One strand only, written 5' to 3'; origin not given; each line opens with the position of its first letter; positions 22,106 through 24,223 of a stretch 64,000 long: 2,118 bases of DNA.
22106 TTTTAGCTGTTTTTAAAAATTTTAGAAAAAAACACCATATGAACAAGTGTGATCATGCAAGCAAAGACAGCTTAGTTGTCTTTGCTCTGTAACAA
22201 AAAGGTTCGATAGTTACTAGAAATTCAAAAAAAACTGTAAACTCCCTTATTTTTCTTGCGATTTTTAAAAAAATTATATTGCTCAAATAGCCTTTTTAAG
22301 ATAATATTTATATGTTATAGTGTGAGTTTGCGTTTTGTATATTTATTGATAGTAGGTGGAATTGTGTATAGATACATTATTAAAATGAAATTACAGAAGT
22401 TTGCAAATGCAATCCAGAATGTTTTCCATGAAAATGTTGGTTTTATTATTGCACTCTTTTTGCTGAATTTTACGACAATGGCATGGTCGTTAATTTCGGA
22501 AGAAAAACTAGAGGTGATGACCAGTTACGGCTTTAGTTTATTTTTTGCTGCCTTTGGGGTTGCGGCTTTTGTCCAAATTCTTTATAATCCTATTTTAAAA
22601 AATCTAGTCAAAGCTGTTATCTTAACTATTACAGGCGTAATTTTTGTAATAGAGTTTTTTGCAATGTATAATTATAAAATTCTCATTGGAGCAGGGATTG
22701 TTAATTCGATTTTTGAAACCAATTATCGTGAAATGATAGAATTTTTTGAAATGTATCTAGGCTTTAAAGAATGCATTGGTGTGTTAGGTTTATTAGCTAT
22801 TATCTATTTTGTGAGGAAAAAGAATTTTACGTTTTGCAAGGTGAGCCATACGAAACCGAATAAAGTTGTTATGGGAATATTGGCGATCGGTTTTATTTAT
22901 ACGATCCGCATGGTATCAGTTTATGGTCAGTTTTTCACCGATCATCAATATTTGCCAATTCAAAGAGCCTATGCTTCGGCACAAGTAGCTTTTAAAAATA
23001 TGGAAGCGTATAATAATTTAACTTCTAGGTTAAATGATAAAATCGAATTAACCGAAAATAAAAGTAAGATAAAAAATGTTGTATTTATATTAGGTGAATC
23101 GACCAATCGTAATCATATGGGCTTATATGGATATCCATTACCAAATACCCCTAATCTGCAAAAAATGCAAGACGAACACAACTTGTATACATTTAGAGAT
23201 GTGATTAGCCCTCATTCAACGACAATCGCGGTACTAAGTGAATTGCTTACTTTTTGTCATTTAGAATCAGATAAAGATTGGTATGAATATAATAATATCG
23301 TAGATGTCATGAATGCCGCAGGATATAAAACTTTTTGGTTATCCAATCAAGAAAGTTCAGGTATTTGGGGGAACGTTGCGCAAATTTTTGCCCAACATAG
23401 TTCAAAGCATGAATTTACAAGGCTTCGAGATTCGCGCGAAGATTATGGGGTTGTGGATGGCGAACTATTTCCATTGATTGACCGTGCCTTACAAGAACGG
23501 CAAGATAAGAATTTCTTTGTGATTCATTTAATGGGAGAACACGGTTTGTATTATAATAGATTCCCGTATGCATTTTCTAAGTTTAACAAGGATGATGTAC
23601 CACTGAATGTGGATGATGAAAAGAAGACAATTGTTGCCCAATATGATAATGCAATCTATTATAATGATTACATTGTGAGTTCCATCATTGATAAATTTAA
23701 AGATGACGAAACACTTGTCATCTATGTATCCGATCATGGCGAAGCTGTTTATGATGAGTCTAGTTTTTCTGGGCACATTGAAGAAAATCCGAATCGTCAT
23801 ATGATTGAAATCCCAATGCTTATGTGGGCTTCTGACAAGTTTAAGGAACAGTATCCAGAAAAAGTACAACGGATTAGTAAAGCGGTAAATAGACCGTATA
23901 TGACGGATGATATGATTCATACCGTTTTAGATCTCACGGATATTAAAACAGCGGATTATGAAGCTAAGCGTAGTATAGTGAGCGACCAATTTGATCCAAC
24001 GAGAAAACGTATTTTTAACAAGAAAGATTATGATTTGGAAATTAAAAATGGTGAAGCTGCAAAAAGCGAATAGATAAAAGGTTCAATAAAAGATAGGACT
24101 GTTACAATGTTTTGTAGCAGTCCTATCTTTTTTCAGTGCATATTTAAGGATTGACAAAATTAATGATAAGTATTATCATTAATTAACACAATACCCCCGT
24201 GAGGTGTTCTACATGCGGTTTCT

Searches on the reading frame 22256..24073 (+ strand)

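Call 9: search_protein_families(library=pfam, proteins=[window:22256-24073:+], max_evalue=0.00001)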
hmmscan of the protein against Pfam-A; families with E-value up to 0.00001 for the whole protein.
window:22256-24073:+ (605 aa): 2 families
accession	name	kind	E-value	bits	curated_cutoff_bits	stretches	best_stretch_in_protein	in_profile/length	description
PF00884.28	Sulfatase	-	1e-53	183.1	25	1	273-563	1-301/301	Sulfatase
PF08019.17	EptA_B_N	-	2e-06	28.2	22.3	1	114-226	14-124/152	Phosphoethanolamine transferase EptA/EptB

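Call 10: search_protein_families(library=ncbifam, proteins=[window:22256-24073:+], max_evalue=0.01)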
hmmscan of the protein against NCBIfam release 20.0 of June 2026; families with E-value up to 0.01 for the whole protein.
window:22256-24073:+ (605 aa): 21 families
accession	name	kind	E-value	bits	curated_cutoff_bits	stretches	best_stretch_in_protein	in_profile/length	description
NF007933.0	PRK10649.1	subfamily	9.9e-84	281.9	404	1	58-596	14-563/577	phosphoethanolamine transferase CptA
NF012179.0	CptA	domain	1.8e-76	258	900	1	66-588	9-543/556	phosphoethanolamine transferase CptA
NF028537.1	P_eth_NH2_trans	domain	4e-54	184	500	1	60-575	7-526/527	phosphoethanolamine--lipid A transferase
NF008619.0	PRK11598.1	equivalog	2.3e-38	132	660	1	59-576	18-540/546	phosphoethanolamine transferase EptA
NF007160.0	PRK09598.1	equivalog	5.4e-38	130.6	561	1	65-565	25-506/523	phosphoethanolamine--lipid A transferase EptA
NF008593.0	PRK11560.1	equivalog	2.8e-34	118.3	493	1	229-540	201-510/563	kdo(2)-lipid A phosphoethanolamine 7''-transferase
NF033409.0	poly_MCR3_broad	equivalog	3.4e-29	101.8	1075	1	67-576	17-531/535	MCR-3-related phosphoethanolamine--lipid A transferase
NF033408.5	polymyxin_MCR3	exception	1.3e-25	90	1225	1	68-576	22-535/540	MCR-3 family phosphoethanolamine--lipid A transferase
NF053859.1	polymyxin_MCR13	exception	1.1e-22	80.6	1250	1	63-576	18-535/541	MCR-13 family phosphoethanolamine--lipid A transferase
NF033462.1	polymyxin_MCR4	exception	1.1e-22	80.5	1225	1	83-575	39-536/541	MCR-4 family phosphoethanolamine--lipid A transferase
NF033862.2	polymyxin_MCR10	exception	1.4e-22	80.1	1250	1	67-571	21-530/539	MCR-10 family phosphoethanolamine--lipid A transferase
NF033463.1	polymyxin_MCR5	exception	2.4e-22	79.3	1250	1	267-571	234-534/547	MCR-5 family phosphoethanolamine--lipid A transferase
NF047438.1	polymyxin_MCR12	exception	4.7e-22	78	1200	1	275-576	239-541/548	MCR-12 family phosphoethanolamine--lipid A transferase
NF033669.1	polymyxin_MCR8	exception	7.2e-22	78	1250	1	94-571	47-537/565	MCR-8 family phosphoethanolamine--lipid A transferase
NF033671.1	polymyxin_MCR7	exception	7e-19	67.8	1250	1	94-576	49-533/539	MCR-7 family phosphoethanolamine--lipid A transferase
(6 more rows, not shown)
